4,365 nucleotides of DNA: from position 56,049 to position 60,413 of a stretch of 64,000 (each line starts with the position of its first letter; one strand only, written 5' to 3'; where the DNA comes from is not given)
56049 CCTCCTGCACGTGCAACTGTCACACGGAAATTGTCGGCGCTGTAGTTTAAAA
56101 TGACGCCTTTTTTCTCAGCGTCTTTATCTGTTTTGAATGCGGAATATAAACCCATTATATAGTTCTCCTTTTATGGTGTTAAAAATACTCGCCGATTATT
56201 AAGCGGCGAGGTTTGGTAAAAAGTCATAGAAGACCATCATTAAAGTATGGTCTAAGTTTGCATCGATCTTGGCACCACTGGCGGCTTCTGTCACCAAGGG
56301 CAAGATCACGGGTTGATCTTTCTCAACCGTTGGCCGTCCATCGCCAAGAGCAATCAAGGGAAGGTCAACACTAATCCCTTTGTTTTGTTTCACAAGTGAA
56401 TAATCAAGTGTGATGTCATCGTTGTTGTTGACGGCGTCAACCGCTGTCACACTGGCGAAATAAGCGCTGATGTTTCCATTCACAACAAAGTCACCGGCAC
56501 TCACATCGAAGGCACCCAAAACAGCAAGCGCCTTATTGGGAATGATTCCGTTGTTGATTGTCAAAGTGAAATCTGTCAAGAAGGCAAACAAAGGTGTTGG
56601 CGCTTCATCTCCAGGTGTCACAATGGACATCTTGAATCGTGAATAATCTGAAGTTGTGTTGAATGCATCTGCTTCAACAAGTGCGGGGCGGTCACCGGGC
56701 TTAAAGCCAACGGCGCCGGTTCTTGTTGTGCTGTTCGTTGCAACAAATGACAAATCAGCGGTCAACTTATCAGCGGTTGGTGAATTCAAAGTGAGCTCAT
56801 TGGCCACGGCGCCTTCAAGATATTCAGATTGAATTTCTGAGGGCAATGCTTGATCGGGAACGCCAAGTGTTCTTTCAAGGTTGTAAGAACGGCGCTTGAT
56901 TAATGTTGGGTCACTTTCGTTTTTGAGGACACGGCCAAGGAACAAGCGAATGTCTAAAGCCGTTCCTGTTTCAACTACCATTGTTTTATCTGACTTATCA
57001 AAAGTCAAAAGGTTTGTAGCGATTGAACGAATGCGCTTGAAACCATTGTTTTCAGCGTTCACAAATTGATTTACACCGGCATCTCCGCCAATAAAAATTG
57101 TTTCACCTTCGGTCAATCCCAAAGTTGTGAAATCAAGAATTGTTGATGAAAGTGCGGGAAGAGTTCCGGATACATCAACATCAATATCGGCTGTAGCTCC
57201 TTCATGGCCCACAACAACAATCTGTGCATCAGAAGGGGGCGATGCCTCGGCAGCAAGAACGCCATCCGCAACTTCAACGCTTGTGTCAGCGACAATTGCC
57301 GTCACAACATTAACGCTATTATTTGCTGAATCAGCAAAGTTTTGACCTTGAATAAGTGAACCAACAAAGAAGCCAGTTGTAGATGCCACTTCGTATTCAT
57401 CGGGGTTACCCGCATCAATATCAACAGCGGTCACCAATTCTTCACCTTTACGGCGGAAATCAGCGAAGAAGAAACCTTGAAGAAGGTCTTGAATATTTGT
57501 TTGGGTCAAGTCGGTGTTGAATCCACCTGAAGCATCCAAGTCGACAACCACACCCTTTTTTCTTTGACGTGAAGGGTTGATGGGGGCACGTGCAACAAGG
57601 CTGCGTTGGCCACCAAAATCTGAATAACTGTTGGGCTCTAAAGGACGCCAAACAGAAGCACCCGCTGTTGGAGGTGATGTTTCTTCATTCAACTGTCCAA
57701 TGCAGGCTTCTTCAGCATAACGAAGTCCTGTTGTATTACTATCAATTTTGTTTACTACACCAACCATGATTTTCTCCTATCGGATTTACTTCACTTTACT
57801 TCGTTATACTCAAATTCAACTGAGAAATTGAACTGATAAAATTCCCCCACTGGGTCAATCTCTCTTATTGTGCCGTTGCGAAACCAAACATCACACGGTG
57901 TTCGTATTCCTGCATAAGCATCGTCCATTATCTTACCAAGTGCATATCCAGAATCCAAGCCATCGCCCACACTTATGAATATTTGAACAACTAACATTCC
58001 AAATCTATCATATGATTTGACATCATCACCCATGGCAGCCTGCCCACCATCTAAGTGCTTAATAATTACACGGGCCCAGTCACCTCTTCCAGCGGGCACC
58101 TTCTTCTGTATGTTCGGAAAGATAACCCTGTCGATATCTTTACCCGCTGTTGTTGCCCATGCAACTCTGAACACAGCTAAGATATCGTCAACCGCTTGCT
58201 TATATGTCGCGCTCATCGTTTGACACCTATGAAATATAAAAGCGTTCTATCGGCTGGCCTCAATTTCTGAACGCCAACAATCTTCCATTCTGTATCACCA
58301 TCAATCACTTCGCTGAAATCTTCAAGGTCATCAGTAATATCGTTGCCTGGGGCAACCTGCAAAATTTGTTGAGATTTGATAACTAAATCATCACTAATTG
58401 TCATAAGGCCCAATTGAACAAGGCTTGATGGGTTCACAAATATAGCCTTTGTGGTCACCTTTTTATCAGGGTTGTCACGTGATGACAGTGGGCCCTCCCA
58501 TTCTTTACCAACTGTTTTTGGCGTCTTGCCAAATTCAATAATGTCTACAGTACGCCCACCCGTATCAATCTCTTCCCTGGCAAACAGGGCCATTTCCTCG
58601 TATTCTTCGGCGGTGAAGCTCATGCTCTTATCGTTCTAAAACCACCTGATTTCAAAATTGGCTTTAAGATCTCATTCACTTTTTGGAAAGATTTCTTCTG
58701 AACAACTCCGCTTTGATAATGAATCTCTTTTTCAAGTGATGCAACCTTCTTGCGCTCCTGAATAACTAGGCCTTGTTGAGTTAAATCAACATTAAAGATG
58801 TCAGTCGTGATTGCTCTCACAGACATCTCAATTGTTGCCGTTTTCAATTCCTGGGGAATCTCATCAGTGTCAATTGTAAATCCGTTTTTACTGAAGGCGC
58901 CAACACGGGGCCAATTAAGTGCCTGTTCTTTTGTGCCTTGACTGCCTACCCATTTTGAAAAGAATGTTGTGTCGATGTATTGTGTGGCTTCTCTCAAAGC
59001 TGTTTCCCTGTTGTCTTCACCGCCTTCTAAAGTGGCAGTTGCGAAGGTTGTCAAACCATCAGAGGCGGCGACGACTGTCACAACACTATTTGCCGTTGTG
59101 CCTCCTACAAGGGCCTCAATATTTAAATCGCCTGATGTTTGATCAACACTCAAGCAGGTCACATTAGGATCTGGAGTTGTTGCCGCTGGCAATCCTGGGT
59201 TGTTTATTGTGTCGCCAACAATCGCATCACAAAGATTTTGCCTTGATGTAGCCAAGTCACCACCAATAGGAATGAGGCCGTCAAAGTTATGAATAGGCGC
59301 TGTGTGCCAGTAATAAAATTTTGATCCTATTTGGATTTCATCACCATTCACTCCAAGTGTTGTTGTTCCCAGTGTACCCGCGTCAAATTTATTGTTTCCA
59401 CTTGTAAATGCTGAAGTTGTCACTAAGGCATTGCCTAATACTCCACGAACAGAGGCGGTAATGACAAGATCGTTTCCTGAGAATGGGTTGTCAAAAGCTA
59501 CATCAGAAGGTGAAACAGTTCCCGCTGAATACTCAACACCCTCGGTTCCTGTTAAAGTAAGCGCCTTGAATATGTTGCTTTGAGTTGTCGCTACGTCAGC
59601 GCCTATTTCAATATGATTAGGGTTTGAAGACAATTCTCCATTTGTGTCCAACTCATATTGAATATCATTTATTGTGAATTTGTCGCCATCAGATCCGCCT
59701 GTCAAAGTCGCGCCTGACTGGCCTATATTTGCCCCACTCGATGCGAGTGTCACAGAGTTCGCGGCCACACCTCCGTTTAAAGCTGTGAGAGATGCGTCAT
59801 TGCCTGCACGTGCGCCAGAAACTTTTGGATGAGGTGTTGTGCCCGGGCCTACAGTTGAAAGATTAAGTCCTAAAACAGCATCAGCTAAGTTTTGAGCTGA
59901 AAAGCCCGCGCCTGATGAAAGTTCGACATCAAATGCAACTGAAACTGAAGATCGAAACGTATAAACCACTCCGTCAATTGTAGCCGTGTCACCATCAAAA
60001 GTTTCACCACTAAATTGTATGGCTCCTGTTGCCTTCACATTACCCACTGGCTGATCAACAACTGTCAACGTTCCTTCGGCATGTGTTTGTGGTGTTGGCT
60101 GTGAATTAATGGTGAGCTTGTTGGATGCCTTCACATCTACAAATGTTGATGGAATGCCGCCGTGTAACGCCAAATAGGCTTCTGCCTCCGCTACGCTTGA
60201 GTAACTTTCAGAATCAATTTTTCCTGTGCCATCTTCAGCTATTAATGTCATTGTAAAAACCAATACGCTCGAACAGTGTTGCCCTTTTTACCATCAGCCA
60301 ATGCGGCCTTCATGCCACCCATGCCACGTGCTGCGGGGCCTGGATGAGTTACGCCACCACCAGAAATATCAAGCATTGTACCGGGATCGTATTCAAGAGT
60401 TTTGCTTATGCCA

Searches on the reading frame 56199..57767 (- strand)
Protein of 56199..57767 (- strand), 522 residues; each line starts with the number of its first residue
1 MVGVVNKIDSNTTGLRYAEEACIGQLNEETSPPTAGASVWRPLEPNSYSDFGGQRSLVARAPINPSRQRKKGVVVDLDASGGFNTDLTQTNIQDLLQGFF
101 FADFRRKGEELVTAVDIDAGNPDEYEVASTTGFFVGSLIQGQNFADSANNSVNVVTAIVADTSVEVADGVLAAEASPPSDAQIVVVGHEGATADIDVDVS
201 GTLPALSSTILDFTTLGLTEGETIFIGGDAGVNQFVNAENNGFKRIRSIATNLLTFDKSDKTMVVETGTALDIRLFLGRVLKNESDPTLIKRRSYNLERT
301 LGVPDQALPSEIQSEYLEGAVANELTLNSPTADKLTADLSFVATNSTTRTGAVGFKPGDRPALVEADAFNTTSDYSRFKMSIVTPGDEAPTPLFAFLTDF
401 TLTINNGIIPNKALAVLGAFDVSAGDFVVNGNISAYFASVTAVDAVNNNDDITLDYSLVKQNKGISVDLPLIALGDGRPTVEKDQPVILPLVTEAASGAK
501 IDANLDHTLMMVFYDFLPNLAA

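Call 8: search_protein_families(library=phrogs, proteins=[window:56199-57767:-])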
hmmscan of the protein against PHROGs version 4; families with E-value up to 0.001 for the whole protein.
window:56199-57767:- (522 aa): 1 family
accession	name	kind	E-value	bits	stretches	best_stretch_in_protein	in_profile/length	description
phrog_290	-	tail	1.3e-64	220.1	1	1-500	7-321/411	minor tail protein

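Call 9: search_dna_similar(query=window:56199-57767:-, collection=phages, mode=protein, max_rows=25)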
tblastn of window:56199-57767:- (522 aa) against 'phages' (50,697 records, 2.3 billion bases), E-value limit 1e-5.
Records with a match: 440; places in all: 443; records where one place covers at least 80% of the query: 391.
Best place of each record, by identity: <60% 440.
By first word of the organism name: Pseudomonas 152; Vibrio 102; Achromobacter 29; Stenotrophomonas 25; Xanthomonas 18; Acinetobacter 10; Klebsiella 10; Sphingomonas 10; Bordetella 9; Escherichia 9; and 26 more.
By host as written in the record: Pseudomonas aeruginosa 51; Vibrio lentus 38; Pseudomonas aeruginosa PAO1 33; - 32; Stenotrophomonas maltophilia 15; Vibrio parahaemolyticus 13; Achromobacter sp. 12; Bordetella bronchiseptica ATCC 10580 9; and 113 more.
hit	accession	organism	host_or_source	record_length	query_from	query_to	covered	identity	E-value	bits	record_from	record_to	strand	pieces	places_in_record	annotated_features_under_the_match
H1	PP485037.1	Pseudomonas phage BILI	Pseudomonas aeruginosa PAO-1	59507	4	521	99%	53.0%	2e-154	493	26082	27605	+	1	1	major structural protein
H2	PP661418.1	Pseudomonas phage Jack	Pseudomonas aeruginosa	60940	4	521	99%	53.0%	2e-154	493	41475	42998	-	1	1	hypothetical protein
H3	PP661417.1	Pseudomonas phage Bella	Pseudomonas aeruginosa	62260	4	521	99%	53.0%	2e-154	493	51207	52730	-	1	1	hypothetical protein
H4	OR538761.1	Pseudomonas phage PSP2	Pseudomonas aeruginosa PAO1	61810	4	521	99%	53.0%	8e-154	491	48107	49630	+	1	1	tail protein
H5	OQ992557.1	Pseudomonas phage Chuck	Pseudomonas aeruginosa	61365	4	521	99%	52.8%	1e-157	502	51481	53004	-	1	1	hypothetical protein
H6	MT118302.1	Pseudomonas phage Epa38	Pseudomonas sp.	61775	4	521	99%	52.8%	2e-154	493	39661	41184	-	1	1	hypothetical protein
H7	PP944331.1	Pseudomonas phage JM2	Pseudomonas aeruginosa PAO1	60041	4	521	99%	52.8%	4e-154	492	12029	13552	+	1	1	minor tail protein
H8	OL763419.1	Pseudomonas phage Churro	Pseudomonas aeruginosa PAO1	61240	4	521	99%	52.8%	5e-154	492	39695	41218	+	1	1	putative major tail tube protein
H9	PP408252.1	Pseudomonas phage vB_Pa-PAC5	Pseudomonas aeruginosa PAO1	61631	4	521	99%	52.8%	9e-154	491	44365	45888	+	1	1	major structural protein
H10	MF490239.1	Pseudomonas phage vB_PaeS_S218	-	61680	4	521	99%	52.8%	1e-153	491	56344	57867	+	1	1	hypothetical protein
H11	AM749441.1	Pseudomonas virus Yua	Pseudomonas aeruginosa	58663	4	521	99%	52.8%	2e-153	490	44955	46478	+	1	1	gp66: major structural phage protein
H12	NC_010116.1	Pseudomonas virus Yua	Pseudomonas aeruginosa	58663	4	521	99%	52.8%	2e-153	490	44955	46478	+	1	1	gp66: major structural phage protein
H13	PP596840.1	Pseudomonas phage WP2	Pseudomonas aeruginosa PAO1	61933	4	521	99%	52.8%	2e-150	481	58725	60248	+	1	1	hypothetical protein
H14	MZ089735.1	Pseudomonas phage Psa21-HRN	wastewater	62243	4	521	99%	52.8%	4e-150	481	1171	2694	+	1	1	hypothetical protein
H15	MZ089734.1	Pseudomonas phage PSA20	wastewater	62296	4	521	99%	52.8%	4e-150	481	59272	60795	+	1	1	hypothetical protein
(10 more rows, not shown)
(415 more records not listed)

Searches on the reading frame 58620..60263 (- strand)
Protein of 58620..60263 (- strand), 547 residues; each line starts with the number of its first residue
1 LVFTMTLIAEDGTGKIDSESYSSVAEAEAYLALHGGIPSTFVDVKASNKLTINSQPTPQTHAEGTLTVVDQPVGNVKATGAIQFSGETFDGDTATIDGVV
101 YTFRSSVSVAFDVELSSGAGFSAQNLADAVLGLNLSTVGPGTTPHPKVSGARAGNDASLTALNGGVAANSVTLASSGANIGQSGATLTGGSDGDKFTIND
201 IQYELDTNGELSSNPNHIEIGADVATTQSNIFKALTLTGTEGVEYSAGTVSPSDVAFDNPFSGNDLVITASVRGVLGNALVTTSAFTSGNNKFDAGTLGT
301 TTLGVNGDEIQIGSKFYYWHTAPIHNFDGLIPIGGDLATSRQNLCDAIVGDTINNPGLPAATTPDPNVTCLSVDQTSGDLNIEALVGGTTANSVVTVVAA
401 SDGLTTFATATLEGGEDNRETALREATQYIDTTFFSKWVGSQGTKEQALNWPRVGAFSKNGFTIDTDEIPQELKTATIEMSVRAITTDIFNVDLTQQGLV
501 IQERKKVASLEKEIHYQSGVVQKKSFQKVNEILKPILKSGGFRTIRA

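Call 8: search_protein_families(library=phrogs, proteins=[window:58620-60263:-])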
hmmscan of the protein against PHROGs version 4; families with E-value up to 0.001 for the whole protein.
window:58620-60263:- (547 aa): 1 family
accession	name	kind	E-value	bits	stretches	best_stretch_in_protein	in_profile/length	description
phrog_477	-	connector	4.1e-37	129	2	386-542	15-170/220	head-tail adaptor Ad1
